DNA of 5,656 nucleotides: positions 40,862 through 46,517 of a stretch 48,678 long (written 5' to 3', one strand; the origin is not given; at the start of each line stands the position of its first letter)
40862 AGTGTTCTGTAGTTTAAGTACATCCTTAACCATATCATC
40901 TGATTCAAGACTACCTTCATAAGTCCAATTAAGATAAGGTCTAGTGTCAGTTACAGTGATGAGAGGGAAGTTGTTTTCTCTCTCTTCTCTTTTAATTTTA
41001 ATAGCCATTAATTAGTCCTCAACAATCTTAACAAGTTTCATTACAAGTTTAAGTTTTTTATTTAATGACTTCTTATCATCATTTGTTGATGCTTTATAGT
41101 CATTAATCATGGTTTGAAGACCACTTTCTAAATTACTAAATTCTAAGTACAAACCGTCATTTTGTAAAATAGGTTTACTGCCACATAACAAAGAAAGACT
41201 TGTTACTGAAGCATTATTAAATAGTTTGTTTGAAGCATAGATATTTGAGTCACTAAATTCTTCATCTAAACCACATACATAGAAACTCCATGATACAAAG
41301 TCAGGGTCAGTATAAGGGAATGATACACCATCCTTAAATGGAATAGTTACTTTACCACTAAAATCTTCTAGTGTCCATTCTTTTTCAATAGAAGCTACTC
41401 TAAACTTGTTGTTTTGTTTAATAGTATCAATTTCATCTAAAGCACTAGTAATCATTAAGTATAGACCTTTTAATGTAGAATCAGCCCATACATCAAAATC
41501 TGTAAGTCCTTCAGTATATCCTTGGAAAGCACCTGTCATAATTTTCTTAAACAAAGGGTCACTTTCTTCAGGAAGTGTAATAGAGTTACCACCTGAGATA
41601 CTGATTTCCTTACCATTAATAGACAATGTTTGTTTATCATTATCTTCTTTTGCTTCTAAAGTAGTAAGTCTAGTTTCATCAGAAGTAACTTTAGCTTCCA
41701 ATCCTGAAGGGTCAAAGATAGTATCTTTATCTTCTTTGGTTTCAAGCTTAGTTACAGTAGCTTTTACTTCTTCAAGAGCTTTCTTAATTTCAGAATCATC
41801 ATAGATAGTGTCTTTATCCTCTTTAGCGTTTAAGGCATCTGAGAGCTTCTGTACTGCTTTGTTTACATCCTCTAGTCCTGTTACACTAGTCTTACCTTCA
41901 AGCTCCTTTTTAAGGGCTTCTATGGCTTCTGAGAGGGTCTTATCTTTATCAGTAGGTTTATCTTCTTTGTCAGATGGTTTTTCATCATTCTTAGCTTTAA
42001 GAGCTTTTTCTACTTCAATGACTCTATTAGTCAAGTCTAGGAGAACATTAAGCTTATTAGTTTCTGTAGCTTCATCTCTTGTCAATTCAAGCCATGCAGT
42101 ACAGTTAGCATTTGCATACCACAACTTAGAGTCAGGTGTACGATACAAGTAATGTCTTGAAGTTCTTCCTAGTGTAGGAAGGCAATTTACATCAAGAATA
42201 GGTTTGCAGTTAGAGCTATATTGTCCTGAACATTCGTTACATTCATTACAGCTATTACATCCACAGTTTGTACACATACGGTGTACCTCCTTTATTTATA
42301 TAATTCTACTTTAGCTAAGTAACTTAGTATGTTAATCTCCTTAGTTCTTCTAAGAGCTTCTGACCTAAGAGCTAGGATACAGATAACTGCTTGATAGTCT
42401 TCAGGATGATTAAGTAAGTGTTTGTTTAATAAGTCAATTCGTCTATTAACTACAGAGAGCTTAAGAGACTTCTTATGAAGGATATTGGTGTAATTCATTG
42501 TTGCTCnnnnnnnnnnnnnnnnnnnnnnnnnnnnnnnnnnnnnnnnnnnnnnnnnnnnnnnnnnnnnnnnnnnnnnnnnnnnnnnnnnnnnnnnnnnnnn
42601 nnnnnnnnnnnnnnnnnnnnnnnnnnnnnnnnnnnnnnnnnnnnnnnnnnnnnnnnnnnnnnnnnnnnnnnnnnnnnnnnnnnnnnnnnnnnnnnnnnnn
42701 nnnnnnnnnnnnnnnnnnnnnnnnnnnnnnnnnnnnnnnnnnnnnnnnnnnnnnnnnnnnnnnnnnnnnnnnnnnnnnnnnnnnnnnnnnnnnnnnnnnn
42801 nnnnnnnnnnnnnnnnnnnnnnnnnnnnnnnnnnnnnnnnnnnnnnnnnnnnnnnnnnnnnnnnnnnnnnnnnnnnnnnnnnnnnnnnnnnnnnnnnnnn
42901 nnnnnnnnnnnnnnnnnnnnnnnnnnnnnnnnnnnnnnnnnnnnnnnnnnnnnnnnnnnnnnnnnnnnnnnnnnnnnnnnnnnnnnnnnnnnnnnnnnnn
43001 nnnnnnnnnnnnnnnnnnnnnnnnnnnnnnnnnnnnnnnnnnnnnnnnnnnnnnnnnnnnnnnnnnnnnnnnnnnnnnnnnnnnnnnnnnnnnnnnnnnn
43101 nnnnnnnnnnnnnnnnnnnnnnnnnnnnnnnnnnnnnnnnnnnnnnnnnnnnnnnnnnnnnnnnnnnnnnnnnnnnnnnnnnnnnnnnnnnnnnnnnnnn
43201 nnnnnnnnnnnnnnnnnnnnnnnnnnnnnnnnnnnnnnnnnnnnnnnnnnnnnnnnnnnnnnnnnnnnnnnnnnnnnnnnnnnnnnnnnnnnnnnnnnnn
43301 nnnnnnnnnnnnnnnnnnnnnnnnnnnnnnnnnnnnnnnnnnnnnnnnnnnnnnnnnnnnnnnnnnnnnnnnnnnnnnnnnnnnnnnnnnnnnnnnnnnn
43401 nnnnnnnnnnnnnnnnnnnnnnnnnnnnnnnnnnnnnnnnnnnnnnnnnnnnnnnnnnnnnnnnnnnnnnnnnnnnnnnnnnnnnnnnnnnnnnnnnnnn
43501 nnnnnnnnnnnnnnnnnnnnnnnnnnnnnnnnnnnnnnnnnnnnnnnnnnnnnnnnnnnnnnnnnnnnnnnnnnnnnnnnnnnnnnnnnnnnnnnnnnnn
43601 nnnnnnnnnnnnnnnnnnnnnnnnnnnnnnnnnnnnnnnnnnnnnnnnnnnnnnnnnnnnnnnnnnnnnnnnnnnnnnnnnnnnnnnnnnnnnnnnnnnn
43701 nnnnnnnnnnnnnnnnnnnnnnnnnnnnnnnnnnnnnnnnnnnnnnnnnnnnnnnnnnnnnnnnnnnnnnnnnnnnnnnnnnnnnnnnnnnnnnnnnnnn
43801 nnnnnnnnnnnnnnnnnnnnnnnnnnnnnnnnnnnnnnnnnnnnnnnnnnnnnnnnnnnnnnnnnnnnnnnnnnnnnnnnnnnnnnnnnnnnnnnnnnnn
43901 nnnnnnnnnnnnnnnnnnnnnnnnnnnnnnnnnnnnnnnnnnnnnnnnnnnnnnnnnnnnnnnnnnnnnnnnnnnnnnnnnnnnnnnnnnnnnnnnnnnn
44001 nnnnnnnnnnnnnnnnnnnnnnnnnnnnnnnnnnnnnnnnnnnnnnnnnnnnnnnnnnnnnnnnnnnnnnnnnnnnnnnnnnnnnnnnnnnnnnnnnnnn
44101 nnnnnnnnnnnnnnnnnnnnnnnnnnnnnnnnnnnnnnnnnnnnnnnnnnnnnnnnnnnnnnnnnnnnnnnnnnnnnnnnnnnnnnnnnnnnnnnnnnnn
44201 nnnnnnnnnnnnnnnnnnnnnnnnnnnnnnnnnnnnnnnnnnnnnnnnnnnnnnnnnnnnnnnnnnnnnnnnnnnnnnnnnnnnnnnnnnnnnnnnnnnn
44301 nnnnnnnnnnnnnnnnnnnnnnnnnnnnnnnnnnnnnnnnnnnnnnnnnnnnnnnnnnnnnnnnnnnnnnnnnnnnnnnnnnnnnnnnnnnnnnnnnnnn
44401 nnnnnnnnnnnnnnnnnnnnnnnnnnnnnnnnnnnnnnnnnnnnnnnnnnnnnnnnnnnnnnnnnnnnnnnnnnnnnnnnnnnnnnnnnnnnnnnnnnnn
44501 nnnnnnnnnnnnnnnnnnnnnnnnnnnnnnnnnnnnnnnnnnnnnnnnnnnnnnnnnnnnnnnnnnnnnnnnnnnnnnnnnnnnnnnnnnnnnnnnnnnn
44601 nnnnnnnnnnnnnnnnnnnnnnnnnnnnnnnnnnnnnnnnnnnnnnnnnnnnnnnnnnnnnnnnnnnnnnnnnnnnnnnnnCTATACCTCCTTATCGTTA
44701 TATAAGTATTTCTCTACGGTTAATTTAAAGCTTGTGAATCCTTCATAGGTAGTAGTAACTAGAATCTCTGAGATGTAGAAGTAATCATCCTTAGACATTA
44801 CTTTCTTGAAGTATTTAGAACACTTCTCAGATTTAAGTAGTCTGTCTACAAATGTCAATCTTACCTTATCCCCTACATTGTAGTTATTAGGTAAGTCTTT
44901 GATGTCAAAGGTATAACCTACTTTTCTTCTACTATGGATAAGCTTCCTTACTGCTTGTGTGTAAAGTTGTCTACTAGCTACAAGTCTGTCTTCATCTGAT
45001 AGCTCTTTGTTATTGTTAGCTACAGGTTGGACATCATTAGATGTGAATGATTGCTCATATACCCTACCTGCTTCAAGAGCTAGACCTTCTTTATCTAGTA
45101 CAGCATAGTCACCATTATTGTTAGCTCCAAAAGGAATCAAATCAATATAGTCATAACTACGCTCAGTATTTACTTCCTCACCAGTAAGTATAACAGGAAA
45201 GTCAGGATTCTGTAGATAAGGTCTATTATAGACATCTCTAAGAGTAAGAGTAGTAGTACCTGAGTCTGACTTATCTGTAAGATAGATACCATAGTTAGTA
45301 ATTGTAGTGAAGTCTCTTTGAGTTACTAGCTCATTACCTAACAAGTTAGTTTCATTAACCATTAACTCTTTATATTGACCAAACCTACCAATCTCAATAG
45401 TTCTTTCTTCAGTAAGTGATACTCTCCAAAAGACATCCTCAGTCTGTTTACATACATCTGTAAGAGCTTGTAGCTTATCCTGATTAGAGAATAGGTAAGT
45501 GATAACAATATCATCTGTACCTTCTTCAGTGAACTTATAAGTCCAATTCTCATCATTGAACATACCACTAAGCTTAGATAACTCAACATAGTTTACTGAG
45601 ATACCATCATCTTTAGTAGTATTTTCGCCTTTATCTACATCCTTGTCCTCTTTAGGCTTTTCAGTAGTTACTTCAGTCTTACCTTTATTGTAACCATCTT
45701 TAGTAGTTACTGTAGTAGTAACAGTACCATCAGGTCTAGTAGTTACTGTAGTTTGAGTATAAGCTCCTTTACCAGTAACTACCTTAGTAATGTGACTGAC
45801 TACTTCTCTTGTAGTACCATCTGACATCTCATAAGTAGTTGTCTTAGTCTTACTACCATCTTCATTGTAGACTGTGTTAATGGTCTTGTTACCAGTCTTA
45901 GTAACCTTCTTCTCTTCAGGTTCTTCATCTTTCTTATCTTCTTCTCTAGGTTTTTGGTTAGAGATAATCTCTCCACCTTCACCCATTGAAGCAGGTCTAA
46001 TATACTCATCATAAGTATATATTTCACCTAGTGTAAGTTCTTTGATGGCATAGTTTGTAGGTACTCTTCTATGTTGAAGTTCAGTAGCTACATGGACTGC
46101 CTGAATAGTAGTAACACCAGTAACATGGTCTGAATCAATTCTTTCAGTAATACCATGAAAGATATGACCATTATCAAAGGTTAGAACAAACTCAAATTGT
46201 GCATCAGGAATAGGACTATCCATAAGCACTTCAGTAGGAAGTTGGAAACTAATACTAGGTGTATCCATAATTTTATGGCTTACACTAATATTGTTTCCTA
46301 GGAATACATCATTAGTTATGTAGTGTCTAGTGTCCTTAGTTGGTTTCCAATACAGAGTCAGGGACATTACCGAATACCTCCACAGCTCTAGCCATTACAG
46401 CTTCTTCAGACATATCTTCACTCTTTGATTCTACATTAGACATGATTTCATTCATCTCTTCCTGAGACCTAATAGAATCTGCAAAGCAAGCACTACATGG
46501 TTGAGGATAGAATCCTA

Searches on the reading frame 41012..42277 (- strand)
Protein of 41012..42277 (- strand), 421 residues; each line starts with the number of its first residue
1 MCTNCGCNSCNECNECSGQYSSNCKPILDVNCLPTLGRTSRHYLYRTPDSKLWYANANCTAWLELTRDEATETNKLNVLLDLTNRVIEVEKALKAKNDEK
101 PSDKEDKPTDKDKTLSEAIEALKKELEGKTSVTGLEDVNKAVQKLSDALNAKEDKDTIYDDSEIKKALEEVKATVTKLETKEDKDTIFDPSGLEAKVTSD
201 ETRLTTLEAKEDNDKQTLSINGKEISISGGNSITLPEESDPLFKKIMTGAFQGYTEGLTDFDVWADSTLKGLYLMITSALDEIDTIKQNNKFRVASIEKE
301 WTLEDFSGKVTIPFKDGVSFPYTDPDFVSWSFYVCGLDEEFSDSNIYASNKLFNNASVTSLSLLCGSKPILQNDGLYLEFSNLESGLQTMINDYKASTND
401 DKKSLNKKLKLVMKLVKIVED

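Call 4: search_protein_families(library=pfam, proteins=[window:41012-42277:-], max_evalue=1)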
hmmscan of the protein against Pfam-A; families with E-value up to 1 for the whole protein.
window:41012-42277:- (421 aa): 1 family
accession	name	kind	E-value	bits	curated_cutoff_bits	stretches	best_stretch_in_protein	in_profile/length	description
PF16902.11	FokI_D3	-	0.41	11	29.2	0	126-161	22-53/69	FokI, D3 domain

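Call 5: search_protein_families(library=phrogs, proteins=[window:41012-42277:-], max_evalue=0.01)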
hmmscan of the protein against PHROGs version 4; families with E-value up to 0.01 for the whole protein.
window:41012-42277:- (421 aa): 1 family
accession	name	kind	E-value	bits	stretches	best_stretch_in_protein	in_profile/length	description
phrog_32123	-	unknown function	0.0023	17.3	0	133-203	130-199/532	-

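Call 92: search_protein_families(library=ncbifam, proteins=[window:41015-42277:-], max_evalue=0.01)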
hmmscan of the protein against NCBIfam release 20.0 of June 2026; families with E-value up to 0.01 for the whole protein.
window:41015-42277:- (421 aa): 0 families

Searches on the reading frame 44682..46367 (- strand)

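Call 14: search_protein_families(library=phrogs, proteins=[window:44682-46367:-], max_evalue=0.00001)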
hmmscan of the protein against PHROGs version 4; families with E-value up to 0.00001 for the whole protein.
window:44682-46367:- (561 aa): 2 families
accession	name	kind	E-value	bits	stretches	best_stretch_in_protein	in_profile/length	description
phrog_35693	-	unknown function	1e-58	200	2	274-556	565-850/858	-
phrog_21524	-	tail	4.2e-50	172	1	272-544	119-391/410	tail protein with lysin activity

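Call 53: search_protein_families(library=pfam, proteins=[window:44682-46367:-], max_evalue=0.001)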
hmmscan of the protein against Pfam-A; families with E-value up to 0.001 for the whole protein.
window:44682-46367:- (561 aa): 0 families
